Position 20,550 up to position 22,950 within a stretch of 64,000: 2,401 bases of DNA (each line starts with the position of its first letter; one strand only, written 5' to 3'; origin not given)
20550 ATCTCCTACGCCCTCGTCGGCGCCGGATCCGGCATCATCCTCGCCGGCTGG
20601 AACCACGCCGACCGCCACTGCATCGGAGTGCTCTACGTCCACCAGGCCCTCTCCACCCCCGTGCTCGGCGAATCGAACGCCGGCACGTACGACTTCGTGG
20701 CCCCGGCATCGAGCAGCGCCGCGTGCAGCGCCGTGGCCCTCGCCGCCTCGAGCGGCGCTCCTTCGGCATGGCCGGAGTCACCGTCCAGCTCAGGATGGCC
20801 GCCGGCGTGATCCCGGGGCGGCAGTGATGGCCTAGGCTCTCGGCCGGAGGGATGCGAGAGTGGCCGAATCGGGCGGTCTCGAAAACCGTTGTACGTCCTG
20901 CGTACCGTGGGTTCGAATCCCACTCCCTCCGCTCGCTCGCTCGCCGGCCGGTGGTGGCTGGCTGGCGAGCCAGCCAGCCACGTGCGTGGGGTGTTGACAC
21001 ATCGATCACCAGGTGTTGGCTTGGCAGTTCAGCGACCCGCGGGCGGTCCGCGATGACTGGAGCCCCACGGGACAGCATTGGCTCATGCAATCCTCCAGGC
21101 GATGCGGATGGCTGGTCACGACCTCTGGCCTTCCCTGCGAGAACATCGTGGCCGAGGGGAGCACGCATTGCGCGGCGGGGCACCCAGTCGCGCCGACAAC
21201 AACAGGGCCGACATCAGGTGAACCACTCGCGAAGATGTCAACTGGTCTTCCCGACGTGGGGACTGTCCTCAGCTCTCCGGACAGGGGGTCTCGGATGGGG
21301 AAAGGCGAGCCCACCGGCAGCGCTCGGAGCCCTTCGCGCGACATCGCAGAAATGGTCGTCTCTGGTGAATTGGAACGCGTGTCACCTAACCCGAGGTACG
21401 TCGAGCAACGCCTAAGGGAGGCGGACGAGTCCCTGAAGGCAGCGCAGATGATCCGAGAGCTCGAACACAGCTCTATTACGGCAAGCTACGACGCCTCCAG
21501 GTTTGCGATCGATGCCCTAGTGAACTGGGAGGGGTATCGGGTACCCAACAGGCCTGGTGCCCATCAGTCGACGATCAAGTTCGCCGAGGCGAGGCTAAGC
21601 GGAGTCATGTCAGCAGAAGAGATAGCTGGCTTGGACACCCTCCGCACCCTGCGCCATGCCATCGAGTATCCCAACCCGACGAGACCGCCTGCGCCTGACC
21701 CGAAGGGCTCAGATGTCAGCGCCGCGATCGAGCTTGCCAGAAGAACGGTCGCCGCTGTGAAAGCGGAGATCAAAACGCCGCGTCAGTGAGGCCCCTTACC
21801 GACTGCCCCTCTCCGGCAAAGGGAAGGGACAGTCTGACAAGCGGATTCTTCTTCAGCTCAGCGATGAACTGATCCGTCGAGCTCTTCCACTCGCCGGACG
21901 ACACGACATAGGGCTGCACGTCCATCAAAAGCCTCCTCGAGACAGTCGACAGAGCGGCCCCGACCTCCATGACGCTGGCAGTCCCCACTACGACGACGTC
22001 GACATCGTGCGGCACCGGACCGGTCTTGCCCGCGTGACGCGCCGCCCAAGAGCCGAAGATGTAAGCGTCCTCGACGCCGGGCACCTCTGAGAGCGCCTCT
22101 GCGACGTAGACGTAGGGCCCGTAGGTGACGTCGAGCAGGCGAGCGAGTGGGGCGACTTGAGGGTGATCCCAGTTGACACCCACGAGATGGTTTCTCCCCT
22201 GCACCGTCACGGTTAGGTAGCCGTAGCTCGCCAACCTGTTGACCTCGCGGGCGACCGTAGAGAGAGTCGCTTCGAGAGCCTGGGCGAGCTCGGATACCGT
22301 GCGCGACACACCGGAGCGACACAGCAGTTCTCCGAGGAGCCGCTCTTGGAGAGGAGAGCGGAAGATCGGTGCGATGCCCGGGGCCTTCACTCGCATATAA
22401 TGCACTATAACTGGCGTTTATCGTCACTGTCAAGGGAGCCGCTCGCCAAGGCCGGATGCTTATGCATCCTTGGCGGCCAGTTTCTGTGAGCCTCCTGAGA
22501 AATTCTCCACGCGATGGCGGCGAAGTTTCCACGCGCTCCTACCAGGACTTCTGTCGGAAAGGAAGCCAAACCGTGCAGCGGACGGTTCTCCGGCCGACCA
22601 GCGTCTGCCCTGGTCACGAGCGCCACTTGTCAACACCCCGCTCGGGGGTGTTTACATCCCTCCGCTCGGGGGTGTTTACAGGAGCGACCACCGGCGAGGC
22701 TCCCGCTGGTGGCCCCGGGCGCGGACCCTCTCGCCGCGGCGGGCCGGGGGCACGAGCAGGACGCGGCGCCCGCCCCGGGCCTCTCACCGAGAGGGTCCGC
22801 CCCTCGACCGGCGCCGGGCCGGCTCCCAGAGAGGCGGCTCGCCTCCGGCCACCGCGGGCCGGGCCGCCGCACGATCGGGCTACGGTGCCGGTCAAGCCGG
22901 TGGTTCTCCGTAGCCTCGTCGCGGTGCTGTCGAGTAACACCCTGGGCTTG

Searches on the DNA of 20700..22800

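Call 80: search_rna_families(source=window, start=20700, end=22800, threshold=evalue, max_evalue=1)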
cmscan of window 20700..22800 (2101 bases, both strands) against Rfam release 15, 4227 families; matches with E-value up to 1: 3.
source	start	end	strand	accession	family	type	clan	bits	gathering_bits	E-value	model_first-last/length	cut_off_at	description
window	20846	20931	+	RF00005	tRNA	Gene; tRNA;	CL00001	51.7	29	1.1e-09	1-71/71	no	tRNA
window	20881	20931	-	RF04351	Plastid-psbl-rps4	Cis-reg;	-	48.7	68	8.2e-09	1-53/53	no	Plastid-psbl-rps4 3UTR RNA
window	21785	21852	-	RF00658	mir-21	Gene; miRNA;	-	17.9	52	0.98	1-72/72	no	mir-21 microRNA precursor family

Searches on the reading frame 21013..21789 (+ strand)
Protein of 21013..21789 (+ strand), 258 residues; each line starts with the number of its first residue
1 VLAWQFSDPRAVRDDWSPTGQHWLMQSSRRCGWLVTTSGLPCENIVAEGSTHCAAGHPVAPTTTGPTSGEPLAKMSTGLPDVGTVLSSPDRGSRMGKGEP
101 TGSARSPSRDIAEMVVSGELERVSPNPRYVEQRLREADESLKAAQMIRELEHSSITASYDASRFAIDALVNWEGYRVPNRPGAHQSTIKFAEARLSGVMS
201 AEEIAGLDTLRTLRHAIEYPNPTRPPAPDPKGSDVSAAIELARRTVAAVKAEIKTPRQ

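Call 4: search_protein_families(library=pfam, proteins=[window:21013-21789:+], max_evalue=1)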
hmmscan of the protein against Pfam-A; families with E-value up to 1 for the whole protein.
window:21013-21789:+ (258 aa): 1 family
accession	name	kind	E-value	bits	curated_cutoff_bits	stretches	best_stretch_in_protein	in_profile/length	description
PF05168.19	HEPN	-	0.0053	17.4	22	1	130-250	1-115/117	HEPN domain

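Call 5: search_protein_families(library=ncbifam, proteins=[window:21013-21789:+], max_evalue=1)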
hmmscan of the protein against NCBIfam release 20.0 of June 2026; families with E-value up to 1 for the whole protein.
window:21013-21789:+ (258 aa): 1 family
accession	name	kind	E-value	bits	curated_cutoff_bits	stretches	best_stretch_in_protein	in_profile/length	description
NF011013.0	PRK14441.1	equivalog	0.1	12.7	114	1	112-178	7-68/93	acylphosphatase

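Call 6: find_homologous_proteins(query=window:21013-21789:+)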
Query window:21013-21789:+ (258 aa): 1 proteins with E <= 0.001 among 1871 candidates.
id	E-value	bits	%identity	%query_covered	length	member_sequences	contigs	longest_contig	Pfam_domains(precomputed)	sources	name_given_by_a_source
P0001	6.7e-98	345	100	64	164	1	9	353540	-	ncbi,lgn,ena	-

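Call 9: find_encoding_contigs(protein=P0001, flank=10000, max_places=6)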
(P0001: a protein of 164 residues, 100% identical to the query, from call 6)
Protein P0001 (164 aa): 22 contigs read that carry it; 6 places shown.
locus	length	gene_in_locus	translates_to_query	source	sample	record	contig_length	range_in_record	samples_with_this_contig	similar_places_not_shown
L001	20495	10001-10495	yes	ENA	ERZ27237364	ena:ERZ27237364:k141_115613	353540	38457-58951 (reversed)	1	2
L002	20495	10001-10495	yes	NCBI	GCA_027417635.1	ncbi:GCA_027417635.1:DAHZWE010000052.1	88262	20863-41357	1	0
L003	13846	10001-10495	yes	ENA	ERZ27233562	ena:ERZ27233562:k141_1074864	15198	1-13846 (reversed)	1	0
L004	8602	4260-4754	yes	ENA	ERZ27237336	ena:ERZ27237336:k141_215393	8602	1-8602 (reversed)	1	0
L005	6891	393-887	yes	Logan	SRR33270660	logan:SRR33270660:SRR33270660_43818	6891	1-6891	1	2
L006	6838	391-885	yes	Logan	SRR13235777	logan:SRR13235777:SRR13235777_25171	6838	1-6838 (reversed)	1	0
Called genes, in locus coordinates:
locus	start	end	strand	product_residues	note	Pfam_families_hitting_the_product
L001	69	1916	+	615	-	PF04545:Sigma70_r4 (weak), PF08281:Sigma70_r4_2 (weak)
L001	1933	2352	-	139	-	PF13669:Glyoxalase_4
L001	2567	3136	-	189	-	PF00574:CLP_protease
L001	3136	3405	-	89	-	PF13560:HTH_31, PF01381:HTH_3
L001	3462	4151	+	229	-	PF00574:CLP_protease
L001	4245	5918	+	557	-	PF02463:SMC_N (faint), PF13476:AAA_23 (faint), PF00005:ABC_tran, PF13555:AAA_29 (faint), PF13304:AAA_21 (faint), PF13401:AAA_22 (faint), PF00005:ABC_tran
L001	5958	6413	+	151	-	PF00383:dCMP_cyt_deam_1, PF14437:MafB19-deam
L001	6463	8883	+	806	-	PF01266:DAO, PF16350:FAO_M, PF01571:GCV_T, PF08669:GCV_T_C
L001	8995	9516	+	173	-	-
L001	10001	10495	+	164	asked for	-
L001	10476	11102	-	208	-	-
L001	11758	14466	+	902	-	PF02518:HATPase_c, PF13581:HATPase_c_2, PF13185:GAF_2 (weak), PF13492:GAF_3 (faint), PF01590:GAF, PF13185:GAF_2, PF07228:SpoIIE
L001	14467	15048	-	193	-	PF00583:Acetyltransf_1, PF13508:Acetyltransf_7 (weak)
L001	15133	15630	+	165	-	PF08768:THAP4_heme-bd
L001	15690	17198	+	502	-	PF01523:PmbA_TldD_1st, PF19289:PmbA_TldD_3rd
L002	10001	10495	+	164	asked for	-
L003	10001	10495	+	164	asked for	-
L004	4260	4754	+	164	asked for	-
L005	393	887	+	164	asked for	-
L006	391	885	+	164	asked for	-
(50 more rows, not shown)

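Call 69: list_cluster_members(proteins=[P0001, P0002, P0004])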
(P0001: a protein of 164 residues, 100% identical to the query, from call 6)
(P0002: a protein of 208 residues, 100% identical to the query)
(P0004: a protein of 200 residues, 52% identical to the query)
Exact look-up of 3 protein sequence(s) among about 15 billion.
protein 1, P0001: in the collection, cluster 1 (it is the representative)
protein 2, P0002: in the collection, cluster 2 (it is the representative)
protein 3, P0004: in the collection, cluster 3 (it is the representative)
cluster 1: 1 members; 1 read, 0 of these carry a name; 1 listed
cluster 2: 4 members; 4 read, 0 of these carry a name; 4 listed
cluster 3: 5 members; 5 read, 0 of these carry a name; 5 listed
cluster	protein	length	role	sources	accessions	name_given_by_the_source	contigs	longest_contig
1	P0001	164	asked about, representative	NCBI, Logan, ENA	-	-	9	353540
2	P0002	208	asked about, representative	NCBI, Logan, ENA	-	-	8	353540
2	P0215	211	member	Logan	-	-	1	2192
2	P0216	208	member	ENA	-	-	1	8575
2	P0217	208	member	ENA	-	-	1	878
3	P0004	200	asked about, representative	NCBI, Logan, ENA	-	-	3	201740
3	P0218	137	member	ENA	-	-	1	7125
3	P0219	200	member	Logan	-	-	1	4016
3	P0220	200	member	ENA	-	-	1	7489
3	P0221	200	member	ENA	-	-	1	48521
